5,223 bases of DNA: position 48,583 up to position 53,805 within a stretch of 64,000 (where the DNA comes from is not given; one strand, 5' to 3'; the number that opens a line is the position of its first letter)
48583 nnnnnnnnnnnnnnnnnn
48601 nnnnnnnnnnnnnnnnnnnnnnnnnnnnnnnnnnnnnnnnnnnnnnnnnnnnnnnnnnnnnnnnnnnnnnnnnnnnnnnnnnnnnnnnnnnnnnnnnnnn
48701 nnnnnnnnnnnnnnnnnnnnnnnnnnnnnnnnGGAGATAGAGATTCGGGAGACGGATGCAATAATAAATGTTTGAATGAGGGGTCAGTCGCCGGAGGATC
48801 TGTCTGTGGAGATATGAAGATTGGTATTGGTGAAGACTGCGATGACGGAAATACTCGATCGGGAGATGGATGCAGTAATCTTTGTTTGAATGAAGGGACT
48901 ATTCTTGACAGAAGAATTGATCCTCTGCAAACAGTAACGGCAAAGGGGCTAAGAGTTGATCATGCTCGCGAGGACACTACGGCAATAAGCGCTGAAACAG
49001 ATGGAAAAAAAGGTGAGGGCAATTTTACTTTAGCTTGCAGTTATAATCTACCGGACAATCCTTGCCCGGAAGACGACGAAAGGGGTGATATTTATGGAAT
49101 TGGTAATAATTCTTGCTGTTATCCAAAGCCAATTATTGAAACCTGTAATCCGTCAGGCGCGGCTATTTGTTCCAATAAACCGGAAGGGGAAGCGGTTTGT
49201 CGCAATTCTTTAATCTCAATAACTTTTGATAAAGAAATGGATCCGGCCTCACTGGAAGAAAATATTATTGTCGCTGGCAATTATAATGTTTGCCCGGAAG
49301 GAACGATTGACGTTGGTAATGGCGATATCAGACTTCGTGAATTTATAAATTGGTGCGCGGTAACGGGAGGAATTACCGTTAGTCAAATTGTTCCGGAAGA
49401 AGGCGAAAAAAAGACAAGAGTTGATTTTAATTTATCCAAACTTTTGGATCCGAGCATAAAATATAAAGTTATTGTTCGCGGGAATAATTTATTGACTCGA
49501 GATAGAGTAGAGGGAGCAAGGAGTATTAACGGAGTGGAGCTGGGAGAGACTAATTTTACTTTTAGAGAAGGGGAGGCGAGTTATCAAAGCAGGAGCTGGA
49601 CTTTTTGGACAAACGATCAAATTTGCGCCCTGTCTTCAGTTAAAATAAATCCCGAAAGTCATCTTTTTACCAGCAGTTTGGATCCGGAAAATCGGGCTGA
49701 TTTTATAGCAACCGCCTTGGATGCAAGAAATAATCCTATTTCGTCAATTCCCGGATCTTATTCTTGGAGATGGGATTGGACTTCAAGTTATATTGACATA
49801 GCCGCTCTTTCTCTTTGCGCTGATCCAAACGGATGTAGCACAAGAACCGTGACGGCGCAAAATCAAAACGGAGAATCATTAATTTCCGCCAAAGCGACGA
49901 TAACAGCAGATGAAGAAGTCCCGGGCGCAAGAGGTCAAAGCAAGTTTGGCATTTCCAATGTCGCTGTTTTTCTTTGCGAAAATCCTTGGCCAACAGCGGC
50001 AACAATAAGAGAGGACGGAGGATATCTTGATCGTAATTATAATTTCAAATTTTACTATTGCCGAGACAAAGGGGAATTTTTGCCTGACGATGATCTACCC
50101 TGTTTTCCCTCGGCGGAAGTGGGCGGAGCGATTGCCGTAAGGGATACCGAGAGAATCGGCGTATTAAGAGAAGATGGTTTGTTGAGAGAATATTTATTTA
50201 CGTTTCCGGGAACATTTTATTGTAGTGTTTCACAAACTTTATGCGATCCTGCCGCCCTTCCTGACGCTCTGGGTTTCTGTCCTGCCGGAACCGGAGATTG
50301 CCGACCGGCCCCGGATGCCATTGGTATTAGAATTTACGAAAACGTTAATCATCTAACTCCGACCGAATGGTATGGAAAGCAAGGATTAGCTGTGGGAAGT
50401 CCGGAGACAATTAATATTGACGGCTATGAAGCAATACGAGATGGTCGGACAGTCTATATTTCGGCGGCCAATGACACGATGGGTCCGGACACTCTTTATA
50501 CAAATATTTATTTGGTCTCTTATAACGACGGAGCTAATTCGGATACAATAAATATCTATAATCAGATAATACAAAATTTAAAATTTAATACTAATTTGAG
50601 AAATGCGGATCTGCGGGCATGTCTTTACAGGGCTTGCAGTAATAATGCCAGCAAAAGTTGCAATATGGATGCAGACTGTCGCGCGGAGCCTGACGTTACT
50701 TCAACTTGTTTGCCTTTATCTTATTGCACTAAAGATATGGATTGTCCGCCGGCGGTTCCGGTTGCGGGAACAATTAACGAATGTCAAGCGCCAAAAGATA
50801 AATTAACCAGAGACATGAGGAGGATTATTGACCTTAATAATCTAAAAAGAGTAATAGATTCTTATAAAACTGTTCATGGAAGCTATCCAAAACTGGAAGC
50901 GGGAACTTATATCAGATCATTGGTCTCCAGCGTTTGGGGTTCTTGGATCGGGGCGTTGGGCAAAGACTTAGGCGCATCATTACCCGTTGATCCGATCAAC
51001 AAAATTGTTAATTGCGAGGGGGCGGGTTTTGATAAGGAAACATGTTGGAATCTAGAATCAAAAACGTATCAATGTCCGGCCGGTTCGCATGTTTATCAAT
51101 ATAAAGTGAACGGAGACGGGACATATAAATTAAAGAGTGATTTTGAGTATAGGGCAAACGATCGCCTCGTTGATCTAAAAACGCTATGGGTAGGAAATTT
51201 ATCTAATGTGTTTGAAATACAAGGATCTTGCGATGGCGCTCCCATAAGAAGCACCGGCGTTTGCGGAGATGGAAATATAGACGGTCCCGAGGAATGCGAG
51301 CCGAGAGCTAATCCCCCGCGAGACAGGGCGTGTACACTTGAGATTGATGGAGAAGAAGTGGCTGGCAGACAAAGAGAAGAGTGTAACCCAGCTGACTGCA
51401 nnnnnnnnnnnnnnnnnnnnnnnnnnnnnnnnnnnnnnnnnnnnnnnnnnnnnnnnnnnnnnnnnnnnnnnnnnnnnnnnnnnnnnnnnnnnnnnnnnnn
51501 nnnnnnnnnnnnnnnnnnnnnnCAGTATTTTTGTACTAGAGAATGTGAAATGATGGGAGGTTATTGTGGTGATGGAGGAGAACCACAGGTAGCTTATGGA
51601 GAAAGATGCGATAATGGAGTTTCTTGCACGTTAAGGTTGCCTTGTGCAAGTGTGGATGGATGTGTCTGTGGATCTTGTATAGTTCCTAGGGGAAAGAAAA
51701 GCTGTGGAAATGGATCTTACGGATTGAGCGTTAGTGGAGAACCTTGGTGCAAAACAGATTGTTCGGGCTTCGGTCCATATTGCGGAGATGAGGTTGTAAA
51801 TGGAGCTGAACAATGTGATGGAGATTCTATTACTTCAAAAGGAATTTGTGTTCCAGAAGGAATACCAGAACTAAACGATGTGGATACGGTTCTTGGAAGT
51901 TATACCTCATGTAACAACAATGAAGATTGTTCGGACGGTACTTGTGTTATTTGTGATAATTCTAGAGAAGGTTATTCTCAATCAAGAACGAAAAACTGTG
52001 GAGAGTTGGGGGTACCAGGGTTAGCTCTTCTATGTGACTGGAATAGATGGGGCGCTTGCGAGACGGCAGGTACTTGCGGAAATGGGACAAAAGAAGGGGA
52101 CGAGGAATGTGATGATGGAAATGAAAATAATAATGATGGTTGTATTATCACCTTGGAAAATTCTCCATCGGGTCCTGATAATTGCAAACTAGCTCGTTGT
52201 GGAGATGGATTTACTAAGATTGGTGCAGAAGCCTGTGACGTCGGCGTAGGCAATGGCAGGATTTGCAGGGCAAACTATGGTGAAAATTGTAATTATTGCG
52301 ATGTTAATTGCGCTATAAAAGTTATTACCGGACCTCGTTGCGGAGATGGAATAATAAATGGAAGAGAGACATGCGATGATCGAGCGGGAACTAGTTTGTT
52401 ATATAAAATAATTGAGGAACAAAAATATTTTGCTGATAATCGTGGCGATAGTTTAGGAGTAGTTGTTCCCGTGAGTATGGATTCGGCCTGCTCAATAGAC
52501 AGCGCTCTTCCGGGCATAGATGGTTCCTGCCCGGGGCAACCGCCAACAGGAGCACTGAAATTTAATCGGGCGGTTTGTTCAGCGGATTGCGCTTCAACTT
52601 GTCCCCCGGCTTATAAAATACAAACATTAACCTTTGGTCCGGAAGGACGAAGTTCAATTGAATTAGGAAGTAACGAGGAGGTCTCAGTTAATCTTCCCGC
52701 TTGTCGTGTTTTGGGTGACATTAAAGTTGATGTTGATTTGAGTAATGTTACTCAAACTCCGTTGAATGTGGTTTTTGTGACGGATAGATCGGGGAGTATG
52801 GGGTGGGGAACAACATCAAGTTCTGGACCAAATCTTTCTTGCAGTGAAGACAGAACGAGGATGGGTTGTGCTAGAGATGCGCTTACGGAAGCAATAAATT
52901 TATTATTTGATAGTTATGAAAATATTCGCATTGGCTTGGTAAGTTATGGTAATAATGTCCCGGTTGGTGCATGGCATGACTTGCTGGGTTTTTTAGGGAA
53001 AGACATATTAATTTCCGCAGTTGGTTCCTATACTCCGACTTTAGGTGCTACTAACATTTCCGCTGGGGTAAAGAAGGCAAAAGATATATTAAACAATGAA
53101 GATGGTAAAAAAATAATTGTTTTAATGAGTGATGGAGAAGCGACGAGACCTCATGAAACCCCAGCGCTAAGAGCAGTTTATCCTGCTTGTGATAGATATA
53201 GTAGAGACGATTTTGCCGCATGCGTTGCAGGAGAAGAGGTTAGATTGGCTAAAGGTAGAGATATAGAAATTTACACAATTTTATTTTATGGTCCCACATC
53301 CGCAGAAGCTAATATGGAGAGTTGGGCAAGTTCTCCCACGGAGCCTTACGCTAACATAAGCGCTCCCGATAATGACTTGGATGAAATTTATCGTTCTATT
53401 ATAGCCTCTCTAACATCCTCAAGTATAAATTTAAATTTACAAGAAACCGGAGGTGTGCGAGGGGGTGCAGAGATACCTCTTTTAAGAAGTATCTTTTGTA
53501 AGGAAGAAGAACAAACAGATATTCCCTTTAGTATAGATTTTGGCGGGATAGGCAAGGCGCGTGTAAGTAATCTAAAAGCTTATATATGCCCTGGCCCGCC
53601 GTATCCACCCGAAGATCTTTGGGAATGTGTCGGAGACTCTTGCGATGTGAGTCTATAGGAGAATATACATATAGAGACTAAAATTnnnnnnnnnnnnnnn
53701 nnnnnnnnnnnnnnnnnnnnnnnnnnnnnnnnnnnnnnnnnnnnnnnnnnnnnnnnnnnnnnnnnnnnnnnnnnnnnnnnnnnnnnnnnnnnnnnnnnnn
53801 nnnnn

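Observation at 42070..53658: Surface/attachment locus: two proteins sharing a VirB2/TrbC-pilin-like N-terminal module, one of them a 3192-aa multidomain giant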

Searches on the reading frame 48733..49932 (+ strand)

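Call 40: search_protein_families(library=pfam, proteins=[window:48733-49932:+], max_evalue=0.01)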
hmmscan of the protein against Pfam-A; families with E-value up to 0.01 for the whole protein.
window:48733-49932:+ (400 aa): 2 families
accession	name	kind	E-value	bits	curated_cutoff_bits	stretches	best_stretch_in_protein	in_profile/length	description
PF13205.12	Big_5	-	0.0002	22.5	23.6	1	153-199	17-65/105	Bacterial Ig-like domain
PF13948.11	DUF4215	-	0.003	18.3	27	1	23-51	19-46/47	Domain of unknown function (DUF4215)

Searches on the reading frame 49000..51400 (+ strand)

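Call 51: search_solved_structures(query=window:49000-51400:+, max_evalue=1, show_alignments=2)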
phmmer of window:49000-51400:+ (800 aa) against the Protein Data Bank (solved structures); distinct sequences matched with E-value up to 1: 0.

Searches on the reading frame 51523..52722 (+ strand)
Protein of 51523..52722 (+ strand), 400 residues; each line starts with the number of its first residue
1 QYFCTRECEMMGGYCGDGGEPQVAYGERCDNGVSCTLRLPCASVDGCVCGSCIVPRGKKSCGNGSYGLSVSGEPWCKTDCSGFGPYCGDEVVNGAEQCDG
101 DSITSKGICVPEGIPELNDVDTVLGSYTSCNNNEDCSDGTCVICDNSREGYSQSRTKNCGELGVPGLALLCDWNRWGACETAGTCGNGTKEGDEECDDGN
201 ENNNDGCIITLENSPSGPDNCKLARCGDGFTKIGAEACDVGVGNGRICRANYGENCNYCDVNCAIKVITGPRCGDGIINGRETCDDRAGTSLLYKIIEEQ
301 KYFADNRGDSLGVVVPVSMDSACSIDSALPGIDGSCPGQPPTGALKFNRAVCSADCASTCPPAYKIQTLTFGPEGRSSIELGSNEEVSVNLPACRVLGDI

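Call 40: search_protein_families(library=pfam, proteins=[window:51523-52722:+], max_evalue=0.01)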
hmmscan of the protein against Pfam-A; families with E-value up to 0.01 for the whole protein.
window:51523-52722:+ (400 aa): 1 family
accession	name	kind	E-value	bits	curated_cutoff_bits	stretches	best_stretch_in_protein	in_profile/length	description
PF13948.11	DUF4215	-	8e-05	23.3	27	1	184-207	20-43/47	Domain of unknown function (DUF4215)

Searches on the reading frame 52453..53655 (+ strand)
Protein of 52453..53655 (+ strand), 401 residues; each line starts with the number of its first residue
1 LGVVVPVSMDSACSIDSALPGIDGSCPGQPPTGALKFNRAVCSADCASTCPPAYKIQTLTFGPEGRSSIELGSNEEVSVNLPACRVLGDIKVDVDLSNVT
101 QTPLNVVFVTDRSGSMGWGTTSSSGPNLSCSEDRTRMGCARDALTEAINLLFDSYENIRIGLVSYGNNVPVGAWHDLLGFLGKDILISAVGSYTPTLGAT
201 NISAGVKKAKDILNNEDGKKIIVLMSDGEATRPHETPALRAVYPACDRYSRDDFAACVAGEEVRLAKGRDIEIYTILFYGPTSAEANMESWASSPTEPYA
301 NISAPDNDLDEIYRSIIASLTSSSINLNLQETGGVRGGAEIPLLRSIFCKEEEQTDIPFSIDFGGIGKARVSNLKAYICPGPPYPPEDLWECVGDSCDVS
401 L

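Call 40: search_protein_families(library=pfam, proteins=[window:52453-53655:+], max_evalue=0.01)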
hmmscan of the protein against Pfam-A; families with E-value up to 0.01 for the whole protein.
window:52453-53655:+ (401 aa): 4 families
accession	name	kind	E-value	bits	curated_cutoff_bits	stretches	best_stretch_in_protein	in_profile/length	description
PF13519.12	VWA_2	-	4.8e-11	43.7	27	1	106-229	1-107/107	von Willebrand factor type A domain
PF00092.34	VWA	-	1.2e-09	39.1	23.8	1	105-312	1-171/174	von Willebrand factor type A domain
PF05762.20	VWA_CoxE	-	0.0037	17.1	26.4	0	197-235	127-166/222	VWA domain containing CoxE-like protein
PF24255.1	DUF7456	-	0.0099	15.9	27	0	299-321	26-48/54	Family of unknown function (DUF7456)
